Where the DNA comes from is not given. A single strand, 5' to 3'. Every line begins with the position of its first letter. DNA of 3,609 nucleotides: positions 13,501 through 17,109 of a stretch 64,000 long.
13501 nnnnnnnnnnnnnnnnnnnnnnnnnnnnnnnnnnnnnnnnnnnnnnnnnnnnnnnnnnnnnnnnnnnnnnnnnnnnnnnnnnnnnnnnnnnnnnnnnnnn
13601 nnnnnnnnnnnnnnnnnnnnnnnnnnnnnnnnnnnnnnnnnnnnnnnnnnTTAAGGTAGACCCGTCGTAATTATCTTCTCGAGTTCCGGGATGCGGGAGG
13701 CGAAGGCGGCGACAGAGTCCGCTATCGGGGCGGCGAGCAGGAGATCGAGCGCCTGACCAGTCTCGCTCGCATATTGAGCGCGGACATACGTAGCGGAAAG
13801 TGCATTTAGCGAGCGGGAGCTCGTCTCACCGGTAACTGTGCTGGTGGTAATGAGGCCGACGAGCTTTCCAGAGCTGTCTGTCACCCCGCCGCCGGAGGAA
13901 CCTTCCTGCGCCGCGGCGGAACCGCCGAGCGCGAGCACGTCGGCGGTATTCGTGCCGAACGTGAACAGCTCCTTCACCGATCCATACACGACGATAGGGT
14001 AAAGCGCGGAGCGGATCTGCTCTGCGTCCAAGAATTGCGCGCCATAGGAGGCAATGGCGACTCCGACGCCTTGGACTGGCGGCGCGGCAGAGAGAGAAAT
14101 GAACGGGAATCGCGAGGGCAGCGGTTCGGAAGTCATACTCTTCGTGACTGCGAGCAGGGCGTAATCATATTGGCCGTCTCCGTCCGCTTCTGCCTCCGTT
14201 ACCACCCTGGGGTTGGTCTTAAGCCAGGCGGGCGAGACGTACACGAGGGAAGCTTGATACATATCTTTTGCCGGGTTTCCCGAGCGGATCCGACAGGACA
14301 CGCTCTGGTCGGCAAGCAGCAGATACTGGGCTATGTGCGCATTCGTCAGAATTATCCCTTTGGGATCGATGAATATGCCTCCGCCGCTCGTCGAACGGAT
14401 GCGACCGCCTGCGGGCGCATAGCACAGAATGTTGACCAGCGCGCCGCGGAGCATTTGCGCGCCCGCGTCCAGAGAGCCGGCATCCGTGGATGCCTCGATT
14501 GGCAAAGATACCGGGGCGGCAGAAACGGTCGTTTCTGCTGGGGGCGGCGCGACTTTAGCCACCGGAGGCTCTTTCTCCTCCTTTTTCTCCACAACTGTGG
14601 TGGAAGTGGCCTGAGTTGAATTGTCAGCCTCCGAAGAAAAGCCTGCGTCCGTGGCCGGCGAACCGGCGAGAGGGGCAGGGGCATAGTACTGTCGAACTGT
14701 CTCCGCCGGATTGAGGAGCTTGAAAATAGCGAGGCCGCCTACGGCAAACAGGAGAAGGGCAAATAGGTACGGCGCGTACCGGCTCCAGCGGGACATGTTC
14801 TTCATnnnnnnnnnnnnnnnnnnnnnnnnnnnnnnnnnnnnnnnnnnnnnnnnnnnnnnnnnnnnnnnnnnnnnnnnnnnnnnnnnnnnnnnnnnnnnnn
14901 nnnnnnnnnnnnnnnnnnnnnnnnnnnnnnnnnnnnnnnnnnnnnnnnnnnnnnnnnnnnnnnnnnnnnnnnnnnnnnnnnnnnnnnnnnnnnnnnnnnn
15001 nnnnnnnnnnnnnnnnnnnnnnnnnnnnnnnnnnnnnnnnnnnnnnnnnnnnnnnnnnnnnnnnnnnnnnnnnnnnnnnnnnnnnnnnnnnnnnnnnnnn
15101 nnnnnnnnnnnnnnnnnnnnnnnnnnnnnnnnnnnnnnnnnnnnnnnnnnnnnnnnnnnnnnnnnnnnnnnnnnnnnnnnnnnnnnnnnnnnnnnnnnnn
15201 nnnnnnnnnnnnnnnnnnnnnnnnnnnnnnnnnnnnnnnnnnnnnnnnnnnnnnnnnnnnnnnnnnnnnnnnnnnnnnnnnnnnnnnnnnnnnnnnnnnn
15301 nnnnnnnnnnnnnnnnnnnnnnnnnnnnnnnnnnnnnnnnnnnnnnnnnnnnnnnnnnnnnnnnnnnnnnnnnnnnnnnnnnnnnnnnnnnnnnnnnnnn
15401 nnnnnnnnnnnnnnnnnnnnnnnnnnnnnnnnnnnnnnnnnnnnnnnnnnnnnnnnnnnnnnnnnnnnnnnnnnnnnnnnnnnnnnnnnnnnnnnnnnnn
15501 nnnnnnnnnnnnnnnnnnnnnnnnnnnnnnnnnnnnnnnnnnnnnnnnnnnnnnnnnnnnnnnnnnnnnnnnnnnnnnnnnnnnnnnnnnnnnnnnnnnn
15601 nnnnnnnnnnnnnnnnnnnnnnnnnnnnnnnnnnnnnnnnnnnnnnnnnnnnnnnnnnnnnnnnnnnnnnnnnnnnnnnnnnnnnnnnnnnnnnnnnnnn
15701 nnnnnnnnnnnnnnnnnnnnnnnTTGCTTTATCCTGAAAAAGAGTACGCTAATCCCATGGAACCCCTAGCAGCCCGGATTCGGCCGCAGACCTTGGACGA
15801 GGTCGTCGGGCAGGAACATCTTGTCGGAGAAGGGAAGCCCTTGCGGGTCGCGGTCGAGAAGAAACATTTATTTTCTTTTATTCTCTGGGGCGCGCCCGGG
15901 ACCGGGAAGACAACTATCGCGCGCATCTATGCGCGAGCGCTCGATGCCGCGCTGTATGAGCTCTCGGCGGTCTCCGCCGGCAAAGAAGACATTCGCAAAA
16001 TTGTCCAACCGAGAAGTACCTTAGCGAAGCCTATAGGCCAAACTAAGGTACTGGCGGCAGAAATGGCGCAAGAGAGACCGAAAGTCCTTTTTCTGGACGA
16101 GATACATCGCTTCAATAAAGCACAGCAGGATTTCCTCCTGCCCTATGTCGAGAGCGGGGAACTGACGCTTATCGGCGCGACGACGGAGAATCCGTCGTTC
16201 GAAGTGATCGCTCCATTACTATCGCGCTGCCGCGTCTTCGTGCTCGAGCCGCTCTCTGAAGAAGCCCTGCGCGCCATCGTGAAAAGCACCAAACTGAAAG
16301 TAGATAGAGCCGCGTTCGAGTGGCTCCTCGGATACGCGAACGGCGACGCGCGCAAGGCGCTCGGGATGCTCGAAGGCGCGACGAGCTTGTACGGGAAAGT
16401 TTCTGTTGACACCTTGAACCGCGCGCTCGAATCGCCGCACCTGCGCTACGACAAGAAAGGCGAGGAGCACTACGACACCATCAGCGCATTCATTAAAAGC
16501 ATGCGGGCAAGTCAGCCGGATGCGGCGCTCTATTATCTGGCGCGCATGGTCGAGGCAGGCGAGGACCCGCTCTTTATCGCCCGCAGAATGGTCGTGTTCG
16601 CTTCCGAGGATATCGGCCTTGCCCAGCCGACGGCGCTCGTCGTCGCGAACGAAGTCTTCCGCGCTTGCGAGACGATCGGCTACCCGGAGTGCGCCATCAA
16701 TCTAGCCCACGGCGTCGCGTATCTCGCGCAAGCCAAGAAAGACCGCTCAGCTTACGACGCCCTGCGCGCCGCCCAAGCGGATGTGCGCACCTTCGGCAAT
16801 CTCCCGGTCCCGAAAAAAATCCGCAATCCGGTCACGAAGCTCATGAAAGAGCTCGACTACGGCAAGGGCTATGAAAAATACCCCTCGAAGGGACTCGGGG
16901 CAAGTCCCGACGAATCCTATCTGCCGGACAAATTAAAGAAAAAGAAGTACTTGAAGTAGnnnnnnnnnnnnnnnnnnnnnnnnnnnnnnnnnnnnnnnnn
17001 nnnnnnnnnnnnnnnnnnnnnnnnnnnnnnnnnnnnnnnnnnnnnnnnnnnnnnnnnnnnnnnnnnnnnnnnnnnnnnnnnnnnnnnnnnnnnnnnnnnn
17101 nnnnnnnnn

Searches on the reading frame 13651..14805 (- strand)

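Call 24: search_protein_families(library=pfam, proteins=[window:13651-14805:-], max_evalue=0.01)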
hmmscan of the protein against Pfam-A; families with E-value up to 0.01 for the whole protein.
window:13651-14805:- (384 aa): 2 families
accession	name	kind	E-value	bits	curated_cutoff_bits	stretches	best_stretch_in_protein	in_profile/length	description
PF13365.12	Trypsin_2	-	8.2e-13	49.7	27.6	1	141-318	1-144/144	Trypsin-like peptidase domain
PF00089.32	Trypsin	-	4.8e-10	40.1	20.6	1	139-329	25-205/220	Trypsin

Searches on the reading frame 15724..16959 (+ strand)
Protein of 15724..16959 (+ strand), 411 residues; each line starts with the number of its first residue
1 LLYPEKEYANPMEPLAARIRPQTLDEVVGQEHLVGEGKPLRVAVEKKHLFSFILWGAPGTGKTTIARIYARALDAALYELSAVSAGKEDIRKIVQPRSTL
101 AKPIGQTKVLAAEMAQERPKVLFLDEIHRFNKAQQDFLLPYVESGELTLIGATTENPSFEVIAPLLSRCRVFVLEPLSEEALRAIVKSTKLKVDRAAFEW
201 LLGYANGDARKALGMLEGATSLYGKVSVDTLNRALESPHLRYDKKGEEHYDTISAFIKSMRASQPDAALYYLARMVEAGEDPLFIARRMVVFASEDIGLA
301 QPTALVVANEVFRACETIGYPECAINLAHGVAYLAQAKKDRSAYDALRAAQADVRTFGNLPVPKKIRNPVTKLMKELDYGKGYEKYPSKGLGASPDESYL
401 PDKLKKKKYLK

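Call 24: search_protein_families(library=pfam, proteins=[window:15724-16959:+], max_evalue=0.01)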
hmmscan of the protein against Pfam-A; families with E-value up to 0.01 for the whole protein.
window:15724-16959:+ (411 aa): 15 families
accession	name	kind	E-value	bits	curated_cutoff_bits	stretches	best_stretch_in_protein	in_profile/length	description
PF12002.13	MgsA_C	-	1.4e-52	178.4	27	1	263-410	2-148/167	MgsA AAA+ ATPase C terminal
PF16193.11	AAA_assoc_2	-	4.9e-22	78.4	34.3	1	188-261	2-81/81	AAA C-terminal domain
PF00004.35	AAA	-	1.1e-14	55.5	21.2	1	53-173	2-127/131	ATPase family associated with various cellular activities (AAA)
PF05496.18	RuvB_N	-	6.4e-12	46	27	1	19-150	1-116/159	Holliday junction DNA helicase RuvB P-loop domain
PF07728.20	AAA_5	-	4.6e-10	40.1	22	1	52-155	2-103/139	AAA domain (dynein-related subfamily)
PF01078.27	Mg_chelatase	-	2.2e-06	27.7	20.3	1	24-153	2-141/207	Magnesium chelatase, subunit ChlI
PF13191.12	AAA_16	-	4.2e-06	27.8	32.6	1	51-136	26-150/167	AAA ATPase domain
PF00158.32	Sigma54_activat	-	5.1e-05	23.4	20.2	1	120-157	95-132/168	Sigma-54 interaction domain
PF13173.12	AAA_14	-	6.8e-05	23.3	27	1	53-178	6-124/129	AAA domain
PF13401.12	AAA_22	-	8.8e-05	23.3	27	1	53-137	9-103/130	AAA domain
PF07724.20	AAA_2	-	0.00014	22.3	27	1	48-148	2-105/166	AAA domain (Cdc48 subfamily)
PF13604.12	AAA_30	-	0.00017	21.9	27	1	52-155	21-127/191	AAA domain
PF20720.3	nSTAND3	-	0.0016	18.6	27.2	1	53-97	21-64/155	Novel STAND NTPase 3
PF04851.21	ResIII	-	0.0034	17.8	22.5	0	48-73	22-47/164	Type III restriction enzyme, res subunit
PF13245.12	AAA_19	-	0.0063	17.1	25.1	0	52-156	14-129/134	AAA domain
